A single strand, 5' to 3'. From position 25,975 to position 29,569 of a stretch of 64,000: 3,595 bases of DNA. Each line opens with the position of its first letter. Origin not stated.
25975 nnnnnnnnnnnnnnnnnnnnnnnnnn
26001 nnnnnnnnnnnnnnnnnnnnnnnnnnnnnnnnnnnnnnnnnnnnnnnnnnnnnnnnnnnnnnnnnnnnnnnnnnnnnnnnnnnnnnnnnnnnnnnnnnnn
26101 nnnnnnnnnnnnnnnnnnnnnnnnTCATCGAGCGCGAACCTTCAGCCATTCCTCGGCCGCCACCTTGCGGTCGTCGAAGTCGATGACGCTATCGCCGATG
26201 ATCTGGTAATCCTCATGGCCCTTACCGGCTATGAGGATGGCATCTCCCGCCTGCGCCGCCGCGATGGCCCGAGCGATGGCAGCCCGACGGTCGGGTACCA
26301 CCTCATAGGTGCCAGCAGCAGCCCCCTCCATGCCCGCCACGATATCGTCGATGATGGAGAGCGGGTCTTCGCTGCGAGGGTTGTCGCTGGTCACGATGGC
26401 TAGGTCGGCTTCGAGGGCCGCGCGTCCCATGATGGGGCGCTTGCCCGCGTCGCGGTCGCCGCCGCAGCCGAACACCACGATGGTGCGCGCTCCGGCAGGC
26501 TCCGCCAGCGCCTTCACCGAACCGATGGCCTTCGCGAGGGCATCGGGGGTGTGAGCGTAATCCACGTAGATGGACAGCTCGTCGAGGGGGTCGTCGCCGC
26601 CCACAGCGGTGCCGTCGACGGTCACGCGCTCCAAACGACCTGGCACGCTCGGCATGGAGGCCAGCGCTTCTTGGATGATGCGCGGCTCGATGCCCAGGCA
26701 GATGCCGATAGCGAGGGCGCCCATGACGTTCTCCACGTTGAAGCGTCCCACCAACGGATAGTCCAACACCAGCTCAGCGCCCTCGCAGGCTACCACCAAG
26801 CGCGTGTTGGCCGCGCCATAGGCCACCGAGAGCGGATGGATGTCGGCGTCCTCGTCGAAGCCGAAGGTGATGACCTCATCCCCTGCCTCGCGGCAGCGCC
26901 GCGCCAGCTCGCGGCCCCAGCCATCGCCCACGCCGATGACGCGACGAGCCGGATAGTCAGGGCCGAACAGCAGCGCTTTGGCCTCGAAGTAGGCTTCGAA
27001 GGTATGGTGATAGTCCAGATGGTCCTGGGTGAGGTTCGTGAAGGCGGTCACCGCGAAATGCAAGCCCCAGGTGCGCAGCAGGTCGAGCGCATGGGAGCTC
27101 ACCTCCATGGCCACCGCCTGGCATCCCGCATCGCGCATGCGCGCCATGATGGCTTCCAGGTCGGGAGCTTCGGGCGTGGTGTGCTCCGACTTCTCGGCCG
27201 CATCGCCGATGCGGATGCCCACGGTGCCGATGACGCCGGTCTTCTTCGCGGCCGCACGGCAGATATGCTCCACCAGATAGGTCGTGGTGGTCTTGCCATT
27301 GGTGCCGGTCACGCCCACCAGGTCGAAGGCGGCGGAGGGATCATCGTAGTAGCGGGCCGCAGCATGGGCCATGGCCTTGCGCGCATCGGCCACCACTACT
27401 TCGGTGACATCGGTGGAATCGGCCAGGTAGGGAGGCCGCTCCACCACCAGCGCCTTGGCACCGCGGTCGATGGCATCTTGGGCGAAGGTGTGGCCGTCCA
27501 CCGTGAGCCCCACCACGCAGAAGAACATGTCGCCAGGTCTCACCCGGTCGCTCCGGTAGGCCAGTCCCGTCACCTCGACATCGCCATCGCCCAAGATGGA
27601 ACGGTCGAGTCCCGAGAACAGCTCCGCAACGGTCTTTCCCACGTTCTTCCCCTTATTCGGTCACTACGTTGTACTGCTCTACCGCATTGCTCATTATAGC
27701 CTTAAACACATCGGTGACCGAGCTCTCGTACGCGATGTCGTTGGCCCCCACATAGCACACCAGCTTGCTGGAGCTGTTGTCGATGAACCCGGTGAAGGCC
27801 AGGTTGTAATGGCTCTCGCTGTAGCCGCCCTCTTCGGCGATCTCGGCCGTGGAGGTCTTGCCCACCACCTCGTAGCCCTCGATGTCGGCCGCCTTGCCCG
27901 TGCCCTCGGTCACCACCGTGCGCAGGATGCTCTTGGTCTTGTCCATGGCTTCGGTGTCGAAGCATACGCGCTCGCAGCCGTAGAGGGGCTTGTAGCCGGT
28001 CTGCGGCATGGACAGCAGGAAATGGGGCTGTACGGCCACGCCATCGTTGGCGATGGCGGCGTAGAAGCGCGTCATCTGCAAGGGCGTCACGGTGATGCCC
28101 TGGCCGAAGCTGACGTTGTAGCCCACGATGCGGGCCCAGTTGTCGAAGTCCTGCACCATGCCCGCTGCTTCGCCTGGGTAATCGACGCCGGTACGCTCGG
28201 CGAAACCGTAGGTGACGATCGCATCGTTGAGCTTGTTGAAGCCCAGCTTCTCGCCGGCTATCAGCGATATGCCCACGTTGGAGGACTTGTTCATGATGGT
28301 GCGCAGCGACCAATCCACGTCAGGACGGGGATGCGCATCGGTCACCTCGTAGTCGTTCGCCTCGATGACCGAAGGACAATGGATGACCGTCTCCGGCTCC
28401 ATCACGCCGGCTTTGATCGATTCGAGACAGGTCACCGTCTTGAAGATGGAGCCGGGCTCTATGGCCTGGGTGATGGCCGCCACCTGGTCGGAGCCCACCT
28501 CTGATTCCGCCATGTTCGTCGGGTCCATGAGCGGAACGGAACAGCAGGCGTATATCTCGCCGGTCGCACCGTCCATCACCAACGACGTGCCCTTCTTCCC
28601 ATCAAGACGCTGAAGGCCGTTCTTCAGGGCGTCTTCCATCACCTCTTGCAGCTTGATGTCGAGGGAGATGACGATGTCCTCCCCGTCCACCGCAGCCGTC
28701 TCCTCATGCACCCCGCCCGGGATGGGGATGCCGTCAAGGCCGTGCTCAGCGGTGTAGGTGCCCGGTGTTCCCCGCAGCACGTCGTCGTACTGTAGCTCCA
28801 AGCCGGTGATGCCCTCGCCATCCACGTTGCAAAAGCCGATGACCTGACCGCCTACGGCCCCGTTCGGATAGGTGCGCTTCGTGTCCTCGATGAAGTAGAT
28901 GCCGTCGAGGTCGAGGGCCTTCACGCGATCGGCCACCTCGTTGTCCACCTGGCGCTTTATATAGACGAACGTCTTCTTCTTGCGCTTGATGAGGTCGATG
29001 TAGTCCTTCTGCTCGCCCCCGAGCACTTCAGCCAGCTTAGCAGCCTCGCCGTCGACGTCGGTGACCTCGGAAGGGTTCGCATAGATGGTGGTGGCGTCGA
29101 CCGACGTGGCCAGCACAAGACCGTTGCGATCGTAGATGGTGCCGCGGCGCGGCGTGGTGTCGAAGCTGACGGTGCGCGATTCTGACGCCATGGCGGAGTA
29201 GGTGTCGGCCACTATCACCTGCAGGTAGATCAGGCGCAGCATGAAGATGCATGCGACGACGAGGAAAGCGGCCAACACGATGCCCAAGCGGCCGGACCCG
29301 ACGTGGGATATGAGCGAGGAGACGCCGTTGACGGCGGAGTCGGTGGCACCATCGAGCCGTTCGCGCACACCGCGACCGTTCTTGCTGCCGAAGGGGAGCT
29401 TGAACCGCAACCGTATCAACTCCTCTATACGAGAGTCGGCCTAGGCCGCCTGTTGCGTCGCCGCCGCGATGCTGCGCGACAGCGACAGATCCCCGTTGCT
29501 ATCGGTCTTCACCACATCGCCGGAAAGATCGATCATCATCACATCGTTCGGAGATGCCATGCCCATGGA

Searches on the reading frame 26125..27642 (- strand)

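Call 75: search_protein_families(library=pfam, proteins=[window:26125-27642:-], max_evalue=0.00001)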
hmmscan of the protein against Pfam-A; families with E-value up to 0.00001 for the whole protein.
window:26125-27642:- (505 aa): 3 families
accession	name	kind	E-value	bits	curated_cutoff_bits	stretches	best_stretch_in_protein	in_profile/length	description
PF08245.18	Mur_ligase_M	-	4.9e-50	170.7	24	1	111-312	1-199/200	Mur ligase middle domain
PF02875.26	Mur_ligase_C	-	4.2e-27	95.9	28.4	1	354-475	10-127/127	Mur ligase, glutamate ligase domain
PF01225.30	Mur_ligase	-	1.7e-09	38.3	21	1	23-99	1-95/95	Mur ligase family, catalytic domain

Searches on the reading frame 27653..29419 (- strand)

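Call 75: search_protein_families(library=pfam, proteins=[window:27653-29419:-], max_evalue=0.00001)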
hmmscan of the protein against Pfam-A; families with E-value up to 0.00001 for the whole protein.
window:27653-29419:- (588 aa): 2 families
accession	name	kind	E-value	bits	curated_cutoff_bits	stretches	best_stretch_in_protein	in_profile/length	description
PF00905.27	Transpeptidase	-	1.3e-54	185.8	22.1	1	277-576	1-298/299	Penicillin binding protein transpeptidase domain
PF03717.20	PBP_dimer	-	5.9e-23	82.6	24.4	1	88-224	2-167/180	Penicillin-binding Protein dimerisation domain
